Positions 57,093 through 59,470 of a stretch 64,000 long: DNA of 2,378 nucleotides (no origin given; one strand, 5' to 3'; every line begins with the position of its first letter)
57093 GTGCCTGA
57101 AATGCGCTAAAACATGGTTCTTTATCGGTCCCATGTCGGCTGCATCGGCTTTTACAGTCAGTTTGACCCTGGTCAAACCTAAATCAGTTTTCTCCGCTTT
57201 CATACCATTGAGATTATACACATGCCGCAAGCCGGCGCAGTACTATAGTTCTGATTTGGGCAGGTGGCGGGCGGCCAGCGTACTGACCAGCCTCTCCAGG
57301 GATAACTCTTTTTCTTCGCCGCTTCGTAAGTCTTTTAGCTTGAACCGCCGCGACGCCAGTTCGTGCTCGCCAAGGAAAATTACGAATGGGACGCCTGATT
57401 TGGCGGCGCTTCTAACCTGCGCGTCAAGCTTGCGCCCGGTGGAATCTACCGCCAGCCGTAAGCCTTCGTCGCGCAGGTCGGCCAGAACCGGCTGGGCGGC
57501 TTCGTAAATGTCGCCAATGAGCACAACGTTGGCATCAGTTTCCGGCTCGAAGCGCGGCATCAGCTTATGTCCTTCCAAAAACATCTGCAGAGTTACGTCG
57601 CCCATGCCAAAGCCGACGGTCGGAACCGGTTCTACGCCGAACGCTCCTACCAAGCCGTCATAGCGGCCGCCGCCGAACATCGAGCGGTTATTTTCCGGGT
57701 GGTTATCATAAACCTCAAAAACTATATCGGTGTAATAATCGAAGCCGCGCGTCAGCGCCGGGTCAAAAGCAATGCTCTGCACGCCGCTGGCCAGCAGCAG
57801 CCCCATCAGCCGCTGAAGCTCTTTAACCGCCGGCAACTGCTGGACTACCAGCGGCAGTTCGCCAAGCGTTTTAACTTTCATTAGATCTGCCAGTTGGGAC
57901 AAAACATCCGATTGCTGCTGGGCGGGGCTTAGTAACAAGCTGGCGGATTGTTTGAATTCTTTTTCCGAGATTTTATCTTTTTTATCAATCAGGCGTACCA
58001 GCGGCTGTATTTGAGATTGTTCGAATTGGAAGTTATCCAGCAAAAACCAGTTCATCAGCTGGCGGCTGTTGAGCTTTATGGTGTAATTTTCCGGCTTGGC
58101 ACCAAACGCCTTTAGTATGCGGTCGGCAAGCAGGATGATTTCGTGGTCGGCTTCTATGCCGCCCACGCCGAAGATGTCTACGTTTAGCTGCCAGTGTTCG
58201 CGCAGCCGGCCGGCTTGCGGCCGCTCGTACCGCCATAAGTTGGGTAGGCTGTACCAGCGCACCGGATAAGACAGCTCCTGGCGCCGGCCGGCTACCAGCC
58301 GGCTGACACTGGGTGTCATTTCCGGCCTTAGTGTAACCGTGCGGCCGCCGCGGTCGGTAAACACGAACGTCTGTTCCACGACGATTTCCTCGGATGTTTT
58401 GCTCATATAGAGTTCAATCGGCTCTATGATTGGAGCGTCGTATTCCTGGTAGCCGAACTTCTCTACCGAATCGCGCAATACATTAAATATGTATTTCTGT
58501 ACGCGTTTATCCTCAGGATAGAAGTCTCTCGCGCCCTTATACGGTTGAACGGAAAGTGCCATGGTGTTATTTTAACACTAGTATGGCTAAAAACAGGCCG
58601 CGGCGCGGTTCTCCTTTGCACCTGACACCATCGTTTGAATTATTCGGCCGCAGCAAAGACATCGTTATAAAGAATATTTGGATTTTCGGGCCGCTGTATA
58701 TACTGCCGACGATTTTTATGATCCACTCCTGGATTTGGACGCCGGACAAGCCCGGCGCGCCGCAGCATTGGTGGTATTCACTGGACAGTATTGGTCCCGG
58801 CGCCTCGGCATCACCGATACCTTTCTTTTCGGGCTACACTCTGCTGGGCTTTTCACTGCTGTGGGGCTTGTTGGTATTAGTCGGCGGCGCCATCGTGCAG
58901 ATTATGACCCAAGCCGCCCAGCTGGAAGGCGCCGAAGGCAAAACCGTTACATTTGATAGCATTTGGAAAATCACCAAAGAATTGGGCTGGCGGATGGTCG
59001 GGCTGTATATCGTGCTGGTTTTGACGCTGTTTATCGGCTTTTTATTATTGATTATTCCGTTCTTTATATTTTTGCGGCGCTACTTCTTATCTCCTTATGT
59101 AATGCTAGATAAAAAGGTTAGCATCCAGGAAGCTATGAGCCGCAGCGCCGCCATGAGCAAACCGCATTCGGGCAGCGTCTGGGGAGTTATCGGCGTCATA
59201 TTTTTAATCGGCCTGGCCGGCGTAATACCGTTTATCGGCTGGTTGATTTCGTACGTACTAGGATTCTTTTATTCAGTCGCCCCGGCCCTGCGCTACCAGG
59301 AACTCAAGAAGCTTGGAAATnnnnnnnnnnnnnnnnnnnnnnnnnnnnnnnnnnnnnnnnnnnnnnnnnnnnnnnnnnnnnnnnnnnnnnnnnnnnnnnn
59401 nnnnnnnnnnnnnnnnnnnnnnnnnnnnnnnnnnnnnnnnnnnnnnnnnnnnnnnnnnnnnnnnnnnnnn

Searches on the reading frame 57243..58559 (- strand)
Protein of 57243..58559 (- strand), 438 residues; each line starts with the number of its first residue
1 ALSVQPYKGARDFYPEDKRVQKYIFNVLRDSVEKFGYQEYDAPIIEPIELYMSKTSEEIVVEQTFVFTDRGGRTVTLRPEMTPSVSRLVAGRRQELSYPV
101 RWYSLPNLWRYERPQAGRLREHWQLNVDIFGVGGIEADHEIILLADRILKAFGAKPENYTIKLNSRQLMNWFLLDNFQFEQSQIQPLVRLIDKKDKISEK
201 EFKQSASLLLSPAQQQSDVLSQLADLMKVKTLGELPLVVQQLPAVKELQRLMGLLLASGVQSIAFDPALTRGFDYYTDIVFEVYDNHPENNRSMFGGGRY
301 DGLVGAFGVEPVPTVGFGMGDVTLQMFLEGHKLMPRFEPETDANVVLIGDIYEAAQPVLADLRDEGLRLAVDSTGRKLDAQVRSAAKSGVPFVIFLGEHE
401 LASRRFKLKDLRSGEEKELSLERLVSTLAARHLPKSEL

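Call 40: find_related_loci(query=window:57243-58559:-, collection=genome_contigs, flank=9000)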
Query window:57243-58559:- (438 aa) in genome_contigs; peptide patterns used: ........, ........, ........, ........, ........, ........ (x = any residue, [..] = any of these).
599 stretches matched a pattern (row limit reached: there are more); 584 encode a relative of the query (tblastn E <= 1e-3); the best 80 are kept; 80 distinct loci.
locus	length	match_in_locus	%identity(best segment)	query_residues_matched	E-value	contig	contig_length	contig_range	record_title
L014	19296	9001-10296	82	1-432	0e+0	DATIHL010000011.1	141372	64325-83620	MAG TPA_asm: Candidatus Saccharimonadales bacterium isolate SMAG_U15637 k141_1112186, whole genome shotgun sequence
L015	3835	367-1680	78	1-438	0e+0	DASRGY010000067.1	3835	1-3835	MAG TPA_asm: Candidatus Saccharimonadales bacterium isolate SMAG_U10070 k141_1793001, whole genome shotgun sequence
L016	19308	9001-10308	77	1-436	0e+0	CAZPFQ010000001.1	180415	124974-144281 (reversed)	MAG TPA_asm: uncultured Candidatus Saccharibacteria bacterium isolate SRP200132_co2_4 genome assembly, contig: NODE_14_l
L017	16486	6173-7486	72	1-438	0e+0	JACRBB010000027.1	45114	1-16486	MAG: Candidatus Saccharibacteria bacterium isolate NC_groundwater_1609_Pr3_B-0.1um_49_10 SR-2_scaffold_141_2631083, whol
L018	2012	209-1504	68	2-433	0e+0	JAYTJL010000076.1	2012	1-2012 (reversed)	MAG: Candidatus Saccharibacteria bacterium isolate GFS_2951 GFS_2951_75, whole genome shotgun sequence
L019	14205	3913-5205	65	2-432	0e+0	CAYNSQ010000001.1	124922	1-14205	MAG TPA_asm: uncultured Candidatus Saccharibacteria bacterium isolate SRP292972_co3_107 genome assembly, contig: NODE_18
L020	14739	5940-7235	64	1-432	0e+0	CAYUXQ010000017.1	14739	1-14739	MAG TPA_asm: uncultured Candidatus Saccharibacteria bacterium isolate SRP263991_co5_150 genome assembly, contig: NODE_79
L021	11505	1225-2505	61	2-428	0e+0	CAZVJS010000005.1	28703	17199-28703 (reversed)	MAG TPA_asm: uncultured Candidatus Saccharibacteria bacterium isolate SRP200132_co1_71 genome assembly, contig: NODE_278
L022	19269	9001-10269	61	1-428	0e+0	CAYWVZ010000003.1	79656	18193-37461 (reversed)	MAG TPA_asm: uncultured Candidatus Saccharibacteria bacterium isolate SRP344714_co2_350 genome assembly, contig: NODE_65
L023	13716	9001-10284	62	1-428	0e+0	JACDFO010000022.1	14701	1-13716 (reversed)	MAG: Candidatus Saccharibacteria bacterium isolate MGR_bin388 SD2905_NODE_607_length_14701_cov_1.153630, whole genome sh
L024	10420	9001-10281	61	2-428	1e-179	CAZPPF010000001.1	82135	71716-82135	MAG TPA_asm: uncultured Candidatus Saccharibacteria bacterium isolate SRP200132_co1_506 genome assembly, contig: NODE_36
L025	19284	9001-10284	60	1-428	4e-179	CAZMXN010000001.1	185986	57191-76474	MAG TPA_asm: uncultured Candidatus Saccharibacteria bacterium isolate SRP144015_co1_122 genome assembly, contig: NODE_32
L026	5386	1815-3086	60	5-428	0e+0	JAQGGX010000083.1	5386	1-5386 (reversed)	MAG: Candidatus Saccharibacteria bacterium isolate RYN_418 scaffold_1114499, whole genome shotgun sequence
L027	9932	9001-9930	83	1-310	1e-177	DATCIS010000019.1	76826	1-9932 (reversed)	MAG TPA_asm: Candidatus Saccharimonadales bacterium isolate SMAG_U7865 k141_2191230, whole genome shotgun sequence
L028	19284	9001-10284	60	1-428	1e-177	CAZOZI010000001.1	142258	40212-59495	MAG TPA_asm: uncultured Candidatus Saccharibacteria bacterium isolate SRP200132_co1_79 genome assembly, contig: NODE_102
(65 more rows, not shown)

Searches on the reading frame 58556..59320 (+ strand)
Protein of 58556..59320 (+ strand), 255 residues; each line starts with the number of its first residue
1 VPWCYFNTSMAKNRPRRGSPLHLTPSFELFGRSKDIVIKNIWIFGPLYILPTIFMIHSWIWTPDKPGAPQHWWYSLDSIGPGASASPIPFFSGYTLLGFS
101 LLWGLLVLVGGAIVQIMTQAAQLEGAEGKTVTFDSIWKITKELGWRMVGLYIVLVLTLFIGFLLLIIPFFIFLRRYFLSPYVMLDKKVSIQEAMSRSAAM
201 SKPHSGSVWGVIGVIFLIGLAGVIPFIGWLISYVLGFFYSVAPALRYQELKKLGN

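Call 4: search_protein_families(library=pfam, proteins=[window:58556-59320:+], max_evalue=1)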
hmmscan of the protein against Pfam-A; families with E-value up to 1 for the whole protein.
window:58556-59320:+ (255 aa): 3 families
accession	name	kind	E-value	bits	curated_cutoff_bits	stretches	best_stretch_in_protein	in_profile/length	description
PF06790.16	UPF0259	-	0.00091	19.5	31.4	1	99-201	91-187/248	Uncharacterised protein family (UPF0259)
PF10110.14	GPDPase_memb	-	0.0033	16.6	29.6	1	159-237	166-238/321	Membrane domain of glycerophosphoryl diester phosphodiesterase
PF06161.16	DUF975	-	0.086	13.1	34.8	1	103-237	112-217/243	Protein of unknown function (DUF975)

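Call 6: search_protein_families(library=ncbifam, proteins=[window:58556-59320:+], max_evalue=1)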
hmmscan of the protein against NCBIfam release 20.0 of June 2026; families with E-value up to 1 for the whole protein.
window:58556-59320:+ (255 aa): 1 family
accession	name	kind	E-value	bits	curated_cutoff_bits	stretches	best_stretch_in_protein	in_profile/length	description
NF002774.0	PRK02868.1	equivalog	0.00052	19.8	227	1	99-201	87-183/248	YciC family protein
